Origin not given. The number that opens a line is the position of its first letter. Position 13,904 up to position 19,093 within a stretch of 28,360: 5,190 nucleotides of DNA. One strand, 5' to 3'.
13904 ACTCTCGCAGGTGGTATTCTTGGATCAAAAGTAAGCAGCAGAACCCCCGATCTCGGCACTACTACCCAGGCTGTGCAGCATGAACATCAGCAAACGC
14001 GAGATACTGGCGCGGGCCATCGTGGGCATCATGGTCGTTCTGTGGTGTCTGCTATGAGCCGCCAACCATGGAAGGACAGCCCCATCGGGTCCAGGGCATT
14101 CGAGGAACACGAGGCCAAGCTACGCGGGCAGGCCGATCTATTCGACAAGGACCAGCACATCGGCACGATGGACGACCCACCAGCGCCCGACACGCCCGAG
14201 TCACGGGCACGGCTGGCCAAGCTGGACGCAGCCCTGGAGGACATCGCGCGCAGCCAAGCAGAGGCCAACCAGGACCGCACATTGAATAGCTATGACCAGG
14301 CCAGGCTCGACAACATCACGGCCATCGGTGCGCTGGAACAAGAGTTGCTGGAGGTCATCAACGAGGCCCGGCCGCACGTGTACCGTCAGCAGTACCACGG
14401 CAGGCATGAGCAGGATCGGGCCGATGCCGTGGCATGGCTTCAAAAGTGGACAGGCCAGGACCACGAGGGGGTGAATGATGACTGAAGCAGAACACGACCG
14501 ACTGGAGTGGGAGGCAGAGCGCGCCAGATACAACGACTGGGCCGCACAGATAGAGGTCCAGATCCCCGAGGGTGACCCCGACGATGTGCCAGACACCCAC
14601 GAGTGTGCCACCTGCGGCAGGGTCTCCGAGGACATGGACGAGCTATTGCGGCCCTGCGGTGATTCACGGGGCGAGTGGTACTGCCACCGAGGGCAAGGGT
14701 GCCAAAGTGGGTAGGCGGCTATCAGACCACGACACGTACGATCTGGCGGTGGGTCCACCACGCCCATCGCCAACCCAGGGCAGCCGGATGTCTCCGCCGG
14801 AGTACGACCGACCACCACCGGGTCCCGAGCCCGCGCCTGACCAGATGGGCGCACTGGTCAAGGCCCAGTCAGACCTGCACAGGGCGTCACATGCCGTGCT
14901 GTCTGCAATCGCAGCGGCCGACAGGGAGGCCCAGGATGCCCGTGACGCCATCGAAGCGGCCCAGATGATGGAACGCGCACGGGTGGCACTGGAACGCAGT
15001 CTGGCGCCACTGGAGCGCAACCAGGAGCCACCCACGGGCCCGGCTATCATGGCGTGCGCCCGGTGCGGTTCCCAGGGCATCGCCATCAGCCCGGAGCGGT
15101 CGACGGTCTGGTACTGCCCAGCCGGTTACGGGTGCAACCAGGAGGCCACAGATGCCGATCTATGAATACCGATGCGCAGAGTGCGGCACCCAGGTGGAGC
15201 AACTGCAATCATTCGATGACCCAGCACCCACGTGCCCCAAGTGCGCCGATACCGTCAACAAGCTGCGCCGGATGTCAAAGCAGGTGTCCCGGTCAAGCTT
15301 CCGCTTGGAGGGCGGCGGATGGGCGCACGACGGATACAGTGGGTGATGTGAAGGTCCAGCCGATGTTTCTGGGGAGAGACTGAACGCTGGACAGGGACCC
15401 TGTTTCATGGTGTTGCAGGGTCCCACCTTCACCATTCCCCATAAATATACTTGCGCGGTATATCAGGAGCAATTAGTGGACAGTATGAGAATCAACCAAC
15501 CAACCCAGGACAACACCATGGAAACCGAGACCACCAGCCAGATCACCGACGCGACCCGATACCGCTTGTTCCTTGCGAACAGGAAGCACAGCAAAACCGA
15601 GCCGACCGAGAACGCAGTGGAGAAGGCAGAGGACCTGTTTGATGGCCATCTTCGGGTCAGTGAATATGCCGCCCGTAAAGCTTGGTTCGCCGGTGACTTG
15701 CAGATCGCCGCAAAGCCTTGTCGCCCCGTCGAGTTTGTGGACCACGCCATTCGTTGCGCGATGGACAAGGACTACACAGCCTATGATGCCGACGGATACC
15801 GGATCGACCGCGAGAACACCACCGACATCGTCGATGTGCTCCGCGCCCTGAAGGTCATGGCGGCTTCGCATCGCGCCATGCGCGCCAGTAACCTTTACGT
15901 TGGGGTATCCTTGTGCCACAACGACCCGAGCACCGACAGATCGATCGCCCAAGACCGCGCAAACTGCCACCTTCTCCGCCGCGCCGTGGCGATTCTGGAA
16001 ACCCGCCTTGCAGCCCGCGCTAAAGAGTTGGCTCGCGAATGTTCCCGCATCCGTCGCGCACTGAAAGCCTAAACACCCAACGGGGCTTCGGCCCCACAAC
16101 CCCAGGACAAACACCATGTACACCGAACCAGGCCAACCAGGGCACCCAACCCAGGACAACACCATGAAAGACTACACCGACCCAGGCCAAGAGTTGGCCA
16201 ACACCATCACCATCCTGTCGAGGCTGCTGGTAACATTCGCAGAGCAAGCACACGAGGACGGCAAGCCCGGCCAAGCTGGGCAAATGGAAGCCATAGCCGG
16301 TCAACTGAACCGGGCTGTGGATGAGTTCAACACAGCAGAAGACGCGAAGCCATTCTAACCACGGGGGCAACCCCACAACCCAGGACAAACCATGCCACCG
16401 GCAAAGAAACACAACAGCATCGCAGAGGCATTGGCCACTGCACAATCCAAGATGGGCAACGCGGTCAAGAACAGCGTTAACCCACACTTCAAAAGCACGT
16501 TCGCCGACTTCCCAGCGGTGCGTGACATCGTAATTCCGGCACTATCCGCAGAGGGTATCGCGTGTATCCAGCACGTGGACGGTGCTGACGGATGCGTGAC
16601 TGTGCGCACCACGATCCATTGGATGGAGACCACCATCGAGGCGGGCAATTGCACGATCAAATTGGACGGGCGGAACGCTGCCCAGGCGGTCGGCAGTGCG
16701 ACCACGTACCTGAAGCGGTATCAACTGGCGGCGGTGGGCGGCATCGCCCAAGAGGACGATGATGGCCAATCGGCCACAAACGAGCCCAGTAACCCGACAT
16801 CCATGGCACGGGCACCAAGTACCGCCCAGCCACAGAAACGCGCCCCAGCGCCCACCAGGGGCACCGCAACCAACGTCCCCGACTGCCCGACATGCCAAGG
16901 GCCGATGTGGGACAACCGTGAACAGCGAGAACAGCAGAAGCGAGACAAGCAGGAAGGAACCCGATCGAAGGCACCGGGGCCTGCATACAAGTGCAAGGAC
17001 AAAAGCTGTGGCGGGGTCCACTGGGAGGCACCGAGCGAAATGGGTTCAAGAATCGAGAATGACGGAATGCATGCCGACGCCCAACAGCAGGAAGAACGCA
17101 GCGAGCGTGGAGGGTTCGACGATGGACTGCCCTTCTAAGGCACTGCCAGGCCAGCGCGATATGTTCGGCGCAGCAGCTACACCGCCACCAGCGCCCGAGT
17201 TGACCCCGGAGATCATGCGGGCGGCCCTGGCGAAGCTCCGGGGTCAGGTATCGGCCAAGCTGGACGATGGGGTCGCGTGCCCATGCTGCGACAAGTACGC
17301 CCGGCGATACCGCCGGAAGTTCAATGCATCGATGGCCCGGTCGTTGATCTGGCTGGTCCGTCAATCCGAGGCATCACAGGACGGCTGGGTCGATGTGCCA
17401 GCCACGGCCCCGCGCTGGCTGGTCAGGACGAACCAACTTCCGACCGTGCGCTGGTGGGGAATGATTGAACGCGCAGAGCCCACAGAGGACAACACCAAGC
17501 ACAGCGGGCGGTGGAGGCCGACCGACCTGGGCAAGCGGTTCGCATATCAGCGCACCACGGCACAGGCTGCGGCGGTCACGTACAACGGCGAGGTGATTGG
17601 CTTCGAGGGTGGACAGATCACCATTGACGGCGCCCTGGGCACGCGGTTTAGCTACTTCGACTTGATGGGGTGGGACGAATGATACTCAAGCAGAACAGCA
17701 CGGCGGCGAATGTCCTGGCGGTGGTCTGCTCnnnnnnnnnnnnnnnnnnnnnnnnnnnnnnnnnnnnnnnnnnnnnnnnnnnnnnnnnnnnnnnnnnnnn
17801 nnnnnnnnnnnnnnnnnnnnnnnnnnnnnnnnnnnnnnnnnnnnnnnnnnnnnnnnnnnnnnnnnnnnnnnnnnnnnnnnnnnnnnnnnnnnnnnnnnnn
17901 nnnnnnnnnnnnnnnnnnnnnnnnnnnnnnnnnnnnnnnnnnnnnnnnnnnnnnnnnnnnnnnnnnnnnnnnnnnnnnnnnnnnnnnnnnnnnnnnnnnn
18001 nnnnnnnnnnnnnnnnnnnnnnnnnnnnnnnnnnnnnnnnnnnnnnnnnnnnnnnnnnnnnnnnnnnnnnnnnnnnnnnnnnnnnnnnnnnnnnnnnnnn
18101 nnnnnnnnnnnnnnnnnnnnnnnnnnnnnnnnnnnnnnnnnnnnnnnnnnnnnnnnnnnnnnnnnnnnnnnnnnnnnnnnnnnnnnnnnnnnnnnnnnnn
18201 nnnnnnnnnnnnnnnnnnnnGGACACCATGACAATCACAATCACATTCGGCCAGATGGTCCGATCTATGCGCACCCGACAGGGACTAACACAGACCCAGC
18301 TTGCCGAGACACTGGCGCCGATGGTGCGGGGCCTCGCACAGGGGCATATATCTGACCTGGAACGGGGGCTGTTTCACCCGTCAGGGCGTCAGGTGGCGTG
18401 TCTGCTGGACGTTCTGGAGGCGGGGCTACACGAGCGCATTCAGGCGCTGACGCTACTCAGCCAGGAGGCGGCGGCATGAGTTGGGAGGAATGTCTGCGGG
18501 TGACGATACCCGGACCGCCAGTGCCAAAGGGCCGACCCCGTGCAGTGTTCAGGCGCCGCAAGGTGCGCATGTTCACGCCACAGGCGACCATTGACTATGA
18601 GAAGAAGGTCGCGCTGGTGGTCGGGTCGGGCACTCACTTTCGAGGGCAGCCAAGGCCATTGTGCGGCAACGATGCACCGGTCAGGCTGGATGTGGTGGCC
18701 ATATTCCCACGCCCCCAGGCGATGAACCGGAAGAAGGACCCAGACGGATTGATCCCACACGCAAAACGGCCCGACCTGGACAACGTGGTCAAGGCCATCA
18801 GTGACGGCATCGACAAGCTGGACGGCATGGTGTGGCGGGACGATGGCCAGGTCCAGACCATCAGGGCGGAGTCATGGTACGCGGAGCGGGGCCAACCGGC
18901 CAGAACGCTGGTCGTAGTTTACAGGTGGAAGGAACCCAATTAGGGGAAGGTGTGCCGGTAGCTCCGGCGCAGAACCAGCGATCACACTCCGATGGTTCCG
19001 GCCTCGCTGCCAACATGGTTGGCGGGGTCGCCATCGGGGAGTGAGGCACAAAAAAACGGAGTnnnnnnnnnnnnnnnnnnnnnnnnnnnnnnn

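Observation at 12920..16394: Reiterated ~45-nt intercistronic cassette (stop, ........, tetraloop hairpin, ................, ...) organising the first early genes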

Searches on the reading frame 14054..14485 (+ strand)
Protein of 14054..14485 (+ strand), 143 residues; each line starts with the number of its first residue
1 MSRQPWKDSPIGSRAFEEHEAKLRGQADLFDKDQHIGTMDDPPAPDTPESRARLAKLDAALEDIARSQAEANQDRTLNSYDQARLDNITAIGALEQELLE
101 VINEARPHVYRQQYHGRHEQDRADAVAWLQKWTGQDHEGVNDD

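Call 17: search_protein_families(library=pfam, proteins=[window:14057-14485:+], max_evalue=0.01)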
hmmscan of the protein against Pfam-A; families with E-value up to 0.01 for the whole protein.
window:14057-14485:+ (142 aa): 0 families

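Call 42: search_protein_families(library=phrogs, proteins=[window:14057-14485:+], max_evalue=0.01)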
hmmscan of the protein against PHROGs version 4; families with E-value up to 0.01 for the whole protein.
window:14057-14485:+ (142 aa): 0 families

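Call 54: find_homologous_proteins(query=window:14054-14485:+, max_evalue=0.001)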
Query window:14054-14485:+ (143 aa): 15 proteins with E <= 0.001 among 67 candidates.
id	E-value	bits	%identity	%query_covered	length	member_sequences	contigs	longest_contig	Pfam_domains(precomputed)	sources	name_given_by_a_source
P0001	2.8e-89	315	100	100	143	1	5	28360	-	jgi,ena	-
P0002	2.0e-79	283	91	100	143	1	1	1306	-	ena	-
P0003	1.8e-76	273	89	100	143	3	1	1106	-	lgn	-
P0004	4.3e-72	259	85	100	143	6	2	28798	-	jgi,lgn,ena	-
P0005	6.1e-71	255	81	100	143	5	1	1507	-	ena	-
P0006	1.3e-60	222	80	95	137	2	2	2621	-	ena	-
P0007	2.1e-60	221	73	100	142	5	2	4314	-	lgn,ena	-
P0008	2.1e-35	140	74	64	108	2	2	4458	-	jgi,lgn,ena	-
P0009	1.1e-32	131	53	93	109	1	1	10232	-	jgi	jgi:hypothetical protein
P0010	2.2e-31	127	50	93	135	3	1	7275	-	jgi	-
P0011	2.8e-31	127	70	65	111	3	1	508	-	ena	-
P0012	7.1e-31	126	68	65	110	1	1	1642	-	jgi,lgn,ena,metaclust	metaclust:\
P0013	1.2e-16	79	44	80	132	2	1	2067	-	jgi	-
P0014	9.0e-7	47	55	32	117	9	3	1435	-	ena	-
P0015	2.2e-6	46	45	37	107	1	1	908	-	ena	-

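Call 55: find_encoding_contigs(protein=P0009, flank=10000, max_places=2)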
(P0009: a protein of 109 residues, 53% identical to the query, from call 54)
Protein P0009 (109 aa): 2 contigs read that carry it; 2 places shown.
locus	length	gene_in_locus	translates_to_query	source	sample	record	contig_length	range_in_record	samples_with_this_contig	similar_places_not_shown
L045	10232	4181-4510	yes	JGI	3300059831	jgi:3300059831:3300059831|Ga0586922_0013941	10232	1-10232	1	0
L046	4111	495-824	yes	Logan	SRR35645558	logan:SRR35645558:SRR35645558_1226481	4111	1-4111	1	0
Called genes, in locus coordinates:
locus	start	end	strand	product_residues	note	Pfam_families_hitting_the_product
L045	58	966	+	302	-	-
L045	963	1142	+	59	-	-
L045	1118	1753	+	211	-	-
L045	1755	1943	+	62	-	-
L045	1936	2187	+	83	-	-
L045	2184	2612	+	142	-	-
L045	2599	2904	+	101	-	-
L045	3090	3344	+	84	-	-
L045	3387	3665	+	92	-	-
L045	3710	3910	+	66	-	-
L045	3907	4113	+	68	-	-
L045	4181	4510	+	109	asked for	-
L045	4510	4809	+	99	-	-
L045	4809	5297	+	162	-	-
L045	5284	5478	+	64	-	PF09723:Zn_ribbon_8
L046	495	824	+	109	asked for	-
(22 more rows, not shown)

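Call 56: find_encoding_contigs(protein=P0013, flank=10000, max_places=2)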
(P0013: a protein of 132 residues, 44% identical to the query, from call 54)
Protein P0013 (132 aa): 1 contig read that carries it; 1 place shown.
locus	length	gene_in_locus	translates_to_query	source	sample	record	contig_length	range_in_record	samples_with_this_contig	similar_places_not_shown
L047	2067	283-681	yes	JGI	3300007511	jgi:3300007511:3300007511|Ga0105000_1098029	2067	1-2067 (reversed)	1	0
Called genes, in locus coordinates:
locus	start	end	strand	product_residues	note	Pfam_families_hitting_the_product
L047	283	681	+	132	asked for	-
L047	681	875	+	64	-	-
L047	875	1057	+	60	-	PF09723:Zn_ribbon_8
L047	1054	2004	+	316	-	-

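Call 57: find_encoding_contigs(protein=P0007, flank=10000, max_places=2)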
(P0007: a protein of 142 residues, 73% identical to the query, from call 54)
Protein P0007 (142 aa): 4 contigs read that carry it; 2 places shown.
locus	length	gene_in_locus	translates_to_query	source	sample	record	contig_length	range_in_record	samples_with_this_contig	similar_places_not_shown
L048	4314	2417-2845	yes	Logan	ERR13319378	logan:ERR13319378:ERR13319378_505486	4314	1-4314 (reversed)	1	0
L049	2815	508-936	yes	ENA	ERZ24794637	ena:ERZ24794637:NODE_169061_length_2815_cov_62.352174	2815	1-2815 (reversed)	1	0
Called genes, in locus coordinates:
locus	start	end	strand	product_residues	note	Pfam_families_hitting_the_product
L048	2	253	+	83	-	?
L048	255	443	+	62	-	-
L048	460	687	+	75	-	-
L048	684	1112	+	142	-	-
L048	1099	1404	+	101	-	-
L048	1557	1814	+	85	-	-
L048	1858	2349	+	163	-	-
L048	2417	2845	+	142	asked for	-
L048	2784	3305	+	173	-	-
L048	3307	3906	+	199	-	-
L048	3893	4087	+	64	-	PF09723:Zn_ribbon_8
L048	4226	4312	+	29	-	?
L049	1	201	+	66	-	?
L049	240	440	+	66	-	-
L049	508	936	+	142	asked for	-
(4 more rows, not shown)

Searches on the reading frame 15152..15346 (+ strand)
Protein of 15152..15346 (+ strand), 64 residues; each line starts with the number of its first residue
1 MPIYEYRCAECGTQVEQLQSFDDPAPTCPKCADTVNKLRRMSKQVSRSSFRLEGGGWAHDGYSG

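Call 17: search_protein_families(library=pfam, proteins=[window:15152-15346:+], max_evalue=0.01)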
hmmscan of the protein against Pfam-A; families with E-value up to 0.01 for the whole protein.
window:15152-15346:+ (64 aa): 7 families
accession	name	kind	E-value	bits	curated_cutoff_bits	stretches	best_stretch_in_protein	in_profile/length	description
PF09723.15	Zn_ribbon_8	-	3.6e-15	56.1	34.4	1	1-38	1-40/41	Zinc ribbon domain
PF10122.14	Zn_ribbon_Com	-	0.00044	20.1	22.9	1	5-46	4-44/52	Mu-like prophage protein Com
PF24458.1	DUF7573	-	0.0031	17.9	30.2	0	5-32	11-37/39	Domain of unknown function (DUF7573)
PF10955.13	Fin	-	0.0037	17.9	23.7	0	5-20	4-19/76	Anti-sigma-F factor Fin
PF23458.2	DUF7130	-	0.0047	17.2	35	1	6-39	54-84/89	Domain of unknown function (DUF7130)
PF17283.8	Zn_ribbon_SprT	-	0.0068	16.9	28.1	0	4-15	3-14/38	SprT-like zinc ribbon domain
PF12647.12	RNHCP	-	0.0086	16.5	24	1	5-32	3-30/90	RNHCP domain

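Call 42: search_protein_families(library=phrogs, proteins=[window:15152-15346:+], max_evalue=0.01)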
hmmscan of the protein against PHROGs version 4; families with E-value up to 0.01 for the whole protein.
window:15152-15346:+ (64 aa): 4 families
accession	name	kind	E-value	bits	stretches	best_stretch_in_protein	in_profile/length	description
phrog_13665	-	unknown function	1e-05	27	1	1-54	1-60/69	-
phrog_31017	-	unknown function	3.9e-05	24.4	0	27-62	6-41/56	-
phrog_1076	-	transcription regulation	5.3e-05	23.7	1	1-57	91-144/339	FmdB-like transcriptional regulator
phrog_385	-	transcription regulation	0.0072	17.7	0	1-23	1-23/80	transcriptional regulator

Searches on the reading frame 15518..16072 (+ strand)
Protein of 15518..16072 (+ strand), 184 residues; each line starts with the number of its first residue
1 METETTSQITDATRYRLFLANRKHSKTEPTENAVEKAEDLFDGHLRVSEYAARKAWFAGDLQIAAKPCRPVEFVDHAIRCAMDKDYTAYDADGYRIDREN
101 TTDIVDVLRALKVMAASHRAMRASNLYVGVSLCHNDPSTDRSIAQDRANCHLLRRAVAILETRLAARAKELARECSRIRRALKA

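Call 8: search_protein_families(library=phrogs, proteins=[window:15518-16072:+], max_evalue=0.001)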
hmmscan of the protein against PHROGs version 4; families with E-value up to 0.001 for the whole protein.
window:15518-16072:+ (184 aa): 0 families

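Call 17: search_protein_families(library=pfam, proteins=[window:15518-16072:+], max_evalue=0.01)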
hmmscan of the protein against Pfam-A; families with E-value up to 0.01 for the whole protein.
window:15518-16072:+ (184 aa): 0 families

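Call 42: search_protein_families(library=phrogs, proteins=[window:15518-16072:+], max_evalue=0.01)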
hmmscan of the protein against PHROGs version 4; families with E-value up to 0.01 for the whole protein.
window:15518-16072:+ (184 aa): 0 families

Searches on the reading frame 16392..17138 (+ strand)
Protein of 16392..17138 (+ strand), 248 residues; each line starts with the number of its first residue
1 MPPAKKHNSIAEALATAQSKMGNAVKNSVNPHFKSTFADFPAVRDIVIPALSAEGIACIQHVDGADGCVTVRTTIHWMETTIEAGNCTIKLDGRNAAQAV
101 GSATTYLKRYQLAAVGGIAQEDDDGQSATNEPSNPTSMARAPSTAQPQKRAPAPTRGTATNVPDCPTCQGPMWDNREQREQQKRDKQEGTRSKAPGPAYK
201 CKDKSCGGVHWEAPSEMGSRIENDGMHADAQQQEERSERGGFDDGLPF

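Call 8: search_protein_families(library=phrogs, proteins=[window:16392-17138:+], max_evalue=0.001)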
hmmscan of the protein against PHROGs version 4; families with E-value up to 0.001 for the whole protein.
window:16392-17138:+ (248 aa): 4 families
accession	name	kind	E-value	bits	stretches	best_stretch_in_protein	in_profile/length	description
phrog_2324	-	DNA, RNA and nucleotide metabolism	2.2e-29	103.4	1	8-152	9-154/193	Erf-like ssDNA annealing protein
phrog_155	-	DNA, RNA and nucleotide metabolism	1.1e-27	98.5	1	6-148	64-213/308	Erf-like ssDNA annealing protein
phrog_10003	-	other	1.4e-08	35.5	1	26-136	61-178/297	recombinase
phrog_34817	-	unknown function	5.8e-08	33.4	1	8-151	10-158/291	-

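Call 24: find_related_loci(query=window:16392-17138:+, collection=viral_contigs, flank=8000)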
Query window:16392-17138:+ (248 aa) in viral_contigs; peptide patterns used: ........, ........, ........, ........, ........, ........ (x = any residue, [..] = any of these).
2 stretches matched a pattern; 2 encode a relative of the query (tblastn E <= 1e-3); 2 distinct loci.
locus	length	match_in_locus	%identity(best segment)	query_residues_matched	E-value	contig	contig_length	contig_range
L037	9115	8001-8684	71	1-248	5e-114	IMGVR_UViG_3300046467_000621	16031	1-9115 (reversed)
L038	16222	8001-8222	34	127-211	2e-10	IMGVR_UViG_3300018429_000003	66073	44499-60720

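Call 38: find_encoding_contigs(protein=window:16392-17138:+, flank=2000, max_places=5)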
Protein window:16392-17138:+ (248 aa): 9 contigs read that carry it; 5 places shown.
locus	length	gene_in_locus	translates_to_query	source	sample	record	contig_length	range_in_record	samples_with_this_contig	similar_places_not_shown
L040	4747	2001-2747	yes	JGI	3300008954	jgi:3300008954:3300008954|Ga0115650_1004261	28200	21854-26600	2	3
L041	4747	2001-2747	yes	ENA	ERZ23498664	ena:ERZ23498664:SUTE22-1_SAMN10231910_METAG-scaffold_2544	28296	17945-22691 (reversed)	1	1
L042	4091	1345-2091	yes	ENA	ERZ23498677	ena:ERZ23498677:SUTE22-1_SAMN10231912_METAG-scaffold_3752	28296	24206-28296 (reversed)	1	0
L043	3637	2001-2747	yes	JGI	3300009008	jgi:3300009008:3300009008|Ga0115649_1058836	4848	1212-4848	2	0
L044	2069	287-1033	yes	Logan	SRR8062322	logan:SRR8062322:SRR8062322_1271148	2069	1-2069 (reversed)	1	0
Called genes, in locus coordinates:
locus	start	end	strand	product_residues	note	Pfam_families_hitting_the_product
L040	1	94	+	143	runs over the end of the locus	-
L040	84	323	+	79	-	-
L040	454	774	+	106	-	-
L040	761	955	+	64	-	PF09723:Zn_ribbon_8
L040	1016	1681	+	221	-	-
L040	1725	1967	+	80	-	-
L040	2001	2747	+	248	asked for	PF04404:ERF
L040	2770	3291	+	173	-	-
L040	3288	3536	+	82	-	PF01978:TrmB (weak)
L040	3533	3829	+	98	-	-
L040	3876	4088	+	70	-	-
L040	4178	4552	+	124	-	PF05866:RusA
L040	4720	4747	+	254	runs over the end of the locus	-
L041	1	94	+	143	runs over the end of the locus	-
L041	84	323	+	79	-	-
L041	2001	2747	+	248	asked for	PF04404:ERF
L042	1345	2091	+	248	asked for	PF04404:ERF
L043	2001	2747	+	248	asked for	PF04404:ERF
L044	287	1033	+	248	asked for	PF04404:ERF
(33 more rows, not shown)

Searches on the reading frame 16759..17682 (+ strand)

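Call 8: search_protein_families(library=phrogs, proteins=[window:16759-17682:+], max_evalue=0.001)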
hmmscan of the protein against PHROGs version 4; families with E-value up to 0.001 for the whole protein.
window:16759-17682:+ (307 aa): 1 family
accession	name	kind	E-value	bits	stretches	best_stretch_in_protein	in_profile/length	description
phrog_2693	-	unknown function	7e-30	104.7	1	149-304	5-155/158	-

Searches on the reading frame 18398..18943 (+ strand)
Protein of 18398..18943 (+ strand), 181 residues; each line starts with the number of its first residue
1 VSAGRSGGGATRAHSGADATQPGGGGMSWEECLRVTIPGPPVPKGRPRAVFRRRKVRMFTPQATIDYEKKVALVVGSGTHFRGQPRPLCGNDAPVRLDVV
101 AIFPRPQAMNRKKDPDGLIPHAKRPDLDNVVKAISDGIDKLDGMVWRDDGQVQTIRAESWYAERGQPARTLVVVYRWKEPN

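Call 43: search_protein_families(library=pfam, proteins=[window:18398-18943:+], max_evalue=0.01)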
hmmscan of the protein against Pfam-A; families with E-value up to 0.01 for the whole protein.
window:18398-18943:+ (181 aa): 1 family
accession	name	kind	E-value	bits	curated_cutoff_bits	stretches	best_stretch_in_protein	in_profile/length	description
PF05866.16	RusA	-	1.1e-21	78.1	22.8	1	38-164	1-116/124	Endodeoxyribonuclease RusA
